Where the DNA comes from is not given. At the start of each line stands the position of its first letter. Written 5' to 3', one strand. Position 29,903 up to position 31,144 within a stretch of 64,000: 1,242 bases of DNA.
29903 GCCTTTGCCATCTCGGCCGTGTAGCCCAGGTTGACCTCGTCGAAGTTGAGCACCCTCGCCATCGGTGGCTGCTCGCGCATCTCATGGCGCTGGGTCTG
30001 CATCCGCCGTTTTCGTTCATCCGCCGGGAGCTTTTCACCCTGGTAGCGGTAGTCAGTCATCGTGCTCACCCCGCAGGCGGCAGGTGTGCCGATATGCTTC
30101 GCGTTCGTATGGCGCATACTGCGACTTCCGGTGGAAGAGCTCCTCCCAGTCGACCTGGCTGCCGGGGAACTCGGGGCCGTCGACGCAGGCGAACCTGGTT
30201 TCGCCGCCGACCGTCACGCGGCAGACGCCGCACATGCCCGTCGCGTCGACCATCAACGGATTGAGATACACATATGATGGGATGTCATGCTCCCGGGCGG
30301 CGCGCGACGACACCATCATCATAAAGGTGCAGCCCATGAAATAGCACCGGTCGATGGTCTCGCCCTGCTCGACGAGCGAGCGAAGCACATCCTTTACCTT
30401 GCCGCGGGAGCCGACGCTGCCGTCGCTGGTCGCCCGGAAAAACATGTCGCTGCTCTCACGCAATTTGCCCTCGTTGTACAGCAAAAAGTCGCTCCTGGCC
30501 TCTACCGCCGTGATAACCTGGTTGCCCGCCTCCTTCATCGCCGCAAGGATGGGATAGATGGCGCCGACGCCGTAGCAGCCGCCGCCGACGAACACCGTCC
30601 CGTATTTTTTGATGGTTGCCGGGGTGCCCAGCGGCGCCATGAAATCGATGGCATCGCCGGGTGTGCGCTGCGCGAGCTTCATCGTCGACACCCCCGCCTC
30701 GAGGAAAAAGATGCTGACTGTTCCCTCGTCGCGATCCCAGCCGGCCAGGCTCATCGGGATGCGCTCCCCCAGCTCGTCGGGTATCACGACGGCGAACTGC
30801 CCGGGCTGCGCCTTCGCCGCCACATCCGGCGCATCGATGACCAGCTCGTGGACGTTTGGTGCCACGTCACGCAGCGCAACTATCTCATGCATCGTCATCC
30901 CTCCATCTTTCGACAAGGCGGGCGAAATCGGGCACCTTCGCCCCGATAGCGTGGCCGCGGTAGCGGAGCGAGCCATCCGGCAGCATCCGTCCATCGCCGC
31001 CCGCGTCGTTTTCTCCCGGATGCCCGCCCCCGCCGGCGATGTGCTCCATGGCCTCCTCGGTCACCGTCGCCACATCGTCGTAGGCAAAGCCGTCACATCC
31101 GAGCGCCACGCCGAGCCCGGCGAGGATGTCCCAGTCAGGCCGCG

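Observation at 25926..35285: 9.4-kb minus-strand redox operon: NuoE/NuoF(HydB-type)/NuoG-like trio plus two tandem NfnAB (SudAB)-like pairs; candidate Bfu-type electron-bifurcating enzyme of unusual composition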

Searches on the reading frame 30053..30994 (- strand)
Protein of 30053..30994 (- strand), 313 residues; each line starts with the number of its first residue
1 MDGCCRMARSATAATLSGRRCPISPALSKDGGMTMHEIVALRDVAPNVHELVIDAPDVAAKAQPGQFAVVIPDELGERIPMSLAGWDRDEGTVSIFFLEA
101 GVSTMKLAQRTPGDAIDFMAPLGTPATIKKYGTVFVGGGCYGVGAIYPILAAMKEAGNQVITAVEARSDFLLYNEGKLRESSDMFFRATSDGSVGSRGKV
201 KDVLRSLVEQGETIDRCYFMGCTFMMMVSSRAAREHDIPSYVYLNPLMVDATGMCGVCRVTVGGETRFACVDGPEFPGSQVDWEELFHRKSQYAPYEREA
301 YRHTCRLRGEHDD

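Call 4: search_protein_families(library=pfam, proteins=[window:30053-30994:-])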
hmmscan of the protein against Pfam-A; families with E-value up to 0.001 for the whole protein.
window:30053-30994:- (313 aa): 1 family
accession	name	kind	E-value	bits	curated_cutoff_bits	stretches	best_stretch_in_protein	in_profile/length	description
PF10418.14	DHODB_Fe-S_bind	-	9.7e-12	44.9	23.9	1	246-282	2-41/41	Iron-sulfur cluster binding domain of dihydroorotate dehydrogenase B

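Call 5: search_protein_families(library=ncbifam, proteins=[window:30053-30994:-])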
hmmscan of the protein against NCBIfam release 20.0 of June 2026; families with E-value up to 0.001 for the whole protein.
window:30053-30994:- (313 aa): 11 families
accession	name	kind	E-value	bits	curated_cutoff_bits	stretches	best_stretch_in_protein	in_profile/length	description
NF004862.0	PRK06222.1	subfamily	2.2e-93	312.8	220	1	35-306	1-273/281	sulfide/dihydroorotate dehydrogenase-like FAD/NAD-binding protein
NF009414.0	PRK12778.1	equivalog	6.7e-83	279.2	1103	1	35-303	1-270/752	bifunctional dihydroorotate dehydrogenase B NAD binding subunit/NADPH-dependent glutamate synthase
NF009413.0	PRK12775.1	equivalog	3.5e-59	200.5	1895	1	51-307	17-277/1006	putative trifunctional 2-polyprenylphenol hydroxylase/glutamate synthase subunit beta/ferritin domain-containing protein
NF009415.0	PRK12779.1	equivalog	4.4e-45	153.9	1519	1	32-302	647-939/944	putative bifunctional glutamate synthase subunit beta/2-polyprenylphenol hydroxylase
NF000796.0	PRK00054.1-1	equivalog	5.9e-27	94.5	224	1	34-288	4-242/254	dihydroorotate dehydrogenase electron transfer subunit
NF000799.0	PRK00054.1-4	equivalog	1.9e-24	86.1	314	1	38-281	9-256/258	dihydroorotate dehydrogenase electron transfer subunit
NF000797.0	PRK00054.1-2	equivalog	5.5e-19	68.4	270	1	37-279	18-263/267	dihydroorotate dehydrogenase electron transfer subunit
NF000798.0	PRK00054.1-3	equivalog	2e-17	63.7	219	1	34-281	6-242/244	dihydroorotate dehydrogenase electron transfer subunit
NF006220.0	PRK08345.1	subfamily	0.00018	20.9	395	0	62-131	43-111/294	cytochrome-c3 hydrogenase subunit gamma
NF040835.1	sulfhyd_HydG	equivalog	0.0003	20.1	650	0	241-276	244-279/292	NADPH-dependent hydrogenase/sulfhydrogenase 1 subunit gamma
NF045803.1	MethMoxFADbindMmoC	equivalog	0.0005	19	500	0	36-240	109-332/343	aromatic/alkene monooxygenase hydroxylase FAD-binding subunit MmoC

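Call 32: search_solved_structures(query=window:30053-30892:-, max_evalue=1e-10, show_alignments=2)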
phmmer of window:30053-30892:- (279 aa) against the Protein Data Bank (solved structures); distinct sequences matched with E-value up to 1e-10: 6.
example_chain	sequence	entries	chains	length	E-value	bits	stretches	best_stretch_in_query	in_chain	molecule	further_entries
4ylf_A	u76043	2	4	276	1.4e-65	224.6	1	2-268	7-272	Dihydroorotate dehydrogenase B (NAD(+)), electron transfer subunit homolog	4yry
5jca_S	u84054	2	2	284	2.2e-64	220.6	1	3-264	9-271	NADH-dependent Ferredoxin:NADP Oxidoreductase (NfnI) subunit beta | NADH-dependent Ferredoxin:NADP Oxidoreductase subunit beta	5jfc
5vj7_B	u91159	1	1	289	1.4e-49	172.1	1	2-267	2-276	Ferredoxin-NADP(+) reductase subunit alpha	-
1ep1_B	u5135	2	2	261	1.4e-16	63.8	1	3-247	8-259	DIHYDROOROTATE DEHYDROGENASE B (PYRK SUBUNIT)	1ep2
1ep3_B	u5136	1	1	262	1.5e-16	63.8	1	3-247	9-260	DIHYDROOROTATE DEHYDROGENASE B (PYRK SUBUNIT)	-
5ksw_B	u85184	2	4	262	8.9e-16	61.2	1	3-246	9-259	Dihydroorotate dehydrogenase B (NAD(+)), electron transfer subunit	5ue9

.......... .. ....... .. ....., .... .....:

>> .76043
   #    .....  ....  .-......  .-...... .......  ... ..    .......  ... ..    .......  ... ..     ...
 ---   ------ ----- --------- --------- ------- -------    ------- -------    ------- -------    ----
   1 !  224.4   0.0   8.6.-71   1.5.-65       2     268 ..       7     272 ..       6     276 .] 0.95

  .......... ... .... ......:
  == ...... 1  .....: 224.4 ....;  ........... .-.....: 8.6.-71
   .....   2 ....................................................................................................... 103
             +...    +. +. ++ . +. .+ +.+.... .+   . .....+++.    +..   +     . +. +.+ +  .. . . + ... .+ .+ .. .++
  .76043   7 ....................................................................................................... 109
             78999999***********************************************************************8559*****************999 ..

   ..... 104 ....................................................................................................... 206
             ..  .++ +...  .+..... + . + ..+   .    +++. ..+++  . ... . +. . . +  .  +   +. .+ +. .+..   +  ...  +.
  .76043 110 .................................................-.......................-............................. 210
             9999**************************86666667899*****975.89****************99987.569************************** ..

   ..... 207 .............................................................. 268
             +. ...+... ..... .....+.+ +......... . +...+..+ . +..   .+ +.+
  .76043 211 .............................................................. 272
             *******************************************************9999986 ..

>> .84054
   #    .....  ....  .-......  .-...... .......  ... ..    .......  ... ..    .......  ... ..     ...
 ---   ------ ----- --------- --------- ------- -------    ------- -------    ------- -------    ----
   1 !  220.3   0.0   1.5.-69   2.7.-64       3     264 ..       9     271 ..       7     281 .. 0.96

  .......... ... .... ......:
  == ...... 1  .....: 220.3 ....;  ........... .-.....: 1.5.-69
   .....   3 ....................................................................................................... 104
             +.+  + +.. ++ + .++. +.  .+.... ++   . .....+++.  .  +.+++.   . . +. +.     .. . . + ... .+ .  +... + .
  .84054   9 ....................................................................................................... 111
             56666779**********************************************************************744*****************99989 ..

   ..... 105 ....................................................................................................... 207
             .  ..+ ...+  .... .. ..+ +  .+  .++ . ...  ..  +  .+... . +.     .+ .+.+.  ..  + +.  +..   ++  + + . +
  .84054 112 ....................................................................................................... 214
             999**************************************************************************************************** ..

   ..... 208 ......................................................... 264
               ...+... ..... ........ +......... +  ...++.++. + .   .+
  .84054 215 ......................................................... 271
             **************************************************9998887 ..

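Call 77: search_protein_representatives(protein=window:30053-30892:-)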
Query: 279 residues. Proteins with E-value up to 0.001 (for the whole library): 7169; up to 1e-10: 2742; up to 1e-30: 226. The best 150 are listed.
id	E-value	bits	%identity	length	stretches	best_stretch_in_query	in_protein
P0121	6.4e-92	324.1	53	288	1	4-276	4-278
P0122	2.8e-80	285.9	48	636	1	4-274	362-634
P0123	4.1e-79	282.1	52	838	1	5-268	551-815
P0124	1.6e-76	273.6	48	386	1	3-266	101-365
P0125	2.1e-76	273.2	48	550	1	5-266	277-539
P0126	9.2e-75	267.8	46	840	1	5-273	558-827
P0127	3.8e-73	262.5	48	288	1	4-266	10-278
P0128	3.0e-71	256.3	47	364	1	4-269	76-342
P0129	1.2e-70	254.3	45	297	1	8-273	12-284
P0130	2.2e-70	253.5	46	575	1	3-272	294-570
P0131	3.2e-69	249.6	43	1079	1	8-273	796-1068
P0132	4.3e-69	249.2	46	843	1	3-270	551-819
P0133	4.0e-68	246.1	46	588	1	4-268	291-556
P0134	6.3e-67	242.1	44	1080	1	4-273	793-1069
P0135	3.2e-66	239.8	42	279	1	1-266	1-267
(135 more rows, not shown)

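Call 80: find_encoding_contigs(protein=P0126, flank=6000, max_places=2)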
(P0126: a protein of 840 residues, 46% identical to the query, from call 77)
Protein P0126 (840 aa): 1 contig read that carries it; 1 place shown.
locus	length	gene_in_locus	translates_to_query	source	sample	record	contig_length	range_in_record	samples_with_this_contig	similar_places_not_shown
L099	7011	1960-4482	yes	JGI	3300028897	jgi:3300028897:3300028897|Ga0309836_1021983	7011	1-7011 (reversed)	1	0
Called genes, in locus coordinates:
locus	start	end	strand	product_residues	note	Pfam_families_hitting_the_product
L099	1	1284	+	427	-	?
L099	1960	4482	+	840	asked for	PF00111:Fer2, PF13510:Fer2_4, PF12838:Fer4_7, PF13237:Fer4_10 (weak), PF22117:Fer4_Nqo3, PF00384:Molybdopterin, PF10418:DHODB_Fe-S_bind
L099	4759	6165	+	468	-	PF14691:Fer4_20, PF01262:AlaDh_PNT_C (faint), PF07992:Pyr_redox_2, PF13241:NAD_binding_7 (faint), PF13450:NAD_binding_8 (weak), PF13738:Pyr_redox_3 (faint), PF00070:Pyr_redox (weak)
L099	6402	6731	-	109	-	PF00929:RNase_T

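Call 81: find_encoding_contigs(protein=P0131, flank=7000, max_places=2)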
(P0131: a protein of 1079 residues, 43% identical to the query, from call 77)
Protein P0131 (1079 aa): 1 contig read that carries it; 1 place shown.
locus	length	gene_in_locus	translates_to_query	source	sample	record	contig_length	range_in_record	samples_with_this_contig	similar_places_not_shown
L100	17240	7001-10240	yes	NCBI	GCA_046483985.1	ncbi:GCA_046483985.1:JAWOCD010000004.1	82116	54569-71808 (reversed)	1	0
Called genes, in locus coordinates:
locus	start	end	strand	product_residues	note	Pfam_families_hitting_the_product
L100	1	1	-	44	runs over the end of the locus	PF00412:LIM (weak)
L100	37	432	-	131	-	PF03625:DUF302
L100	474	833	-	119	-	PF02627:CMD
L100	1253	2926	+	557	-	PF01645:Glu_synthase (weak)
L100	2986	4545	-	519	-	PF00117:GATase, PF07722:Peptidase_C26, PF02540:NAD_synthase, PF03054:tRNA_Me_trans (faint), PF06508:QueC (faint), PF00958:GMP_synt_C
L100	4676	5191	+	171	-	PF01257:2Fe-2S_thioredx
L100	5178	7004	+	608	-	PF01257:2Fe-2S_thioredx (weak), PF01512:Complex1_51K, PF10589:NADH_4Fe-4S, PF00037:Fer4, PF12838:Fer4_7, PF13187:Fer4_9, PF14697:Fer4_21, PF00037:Fer4, +5 more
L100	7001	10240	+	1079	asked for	PF00111:Fer2 (weak), PF13510:Fer2_4, PF10588:NADH-G_4Fe-4S_3 (weak), PF22117:Fer4_Nqo3, PF12838:Fer4_7, PF00037:Fer4 (weak), PF00384:Molybdopterin, PF10418:DHODB_Fe-S_bind, +1 more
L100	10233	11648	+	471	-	PF14691:Fer4_20, PF01262:AlaDh_PNT_C (faint), PF13241:NAD_binding_7 (faint), PF13738:Pyr_redox_3 (faint), PF00890:FAD_binding_2 (weak), PF01266:DAO (weak), PF07992:Pyr_redox_2, PF13450:NAD_binding_8, +3 more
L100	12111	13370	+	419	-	PF02812:ELFV_dehydrog_N, PF00208:ELFV_dehydrog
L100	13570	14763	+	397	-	PF00180:Iso_dh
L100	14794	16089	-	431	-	PF02040:ArsB, PF03600:CitMHS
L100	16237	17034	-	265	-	-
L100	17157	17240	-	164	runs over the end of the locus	-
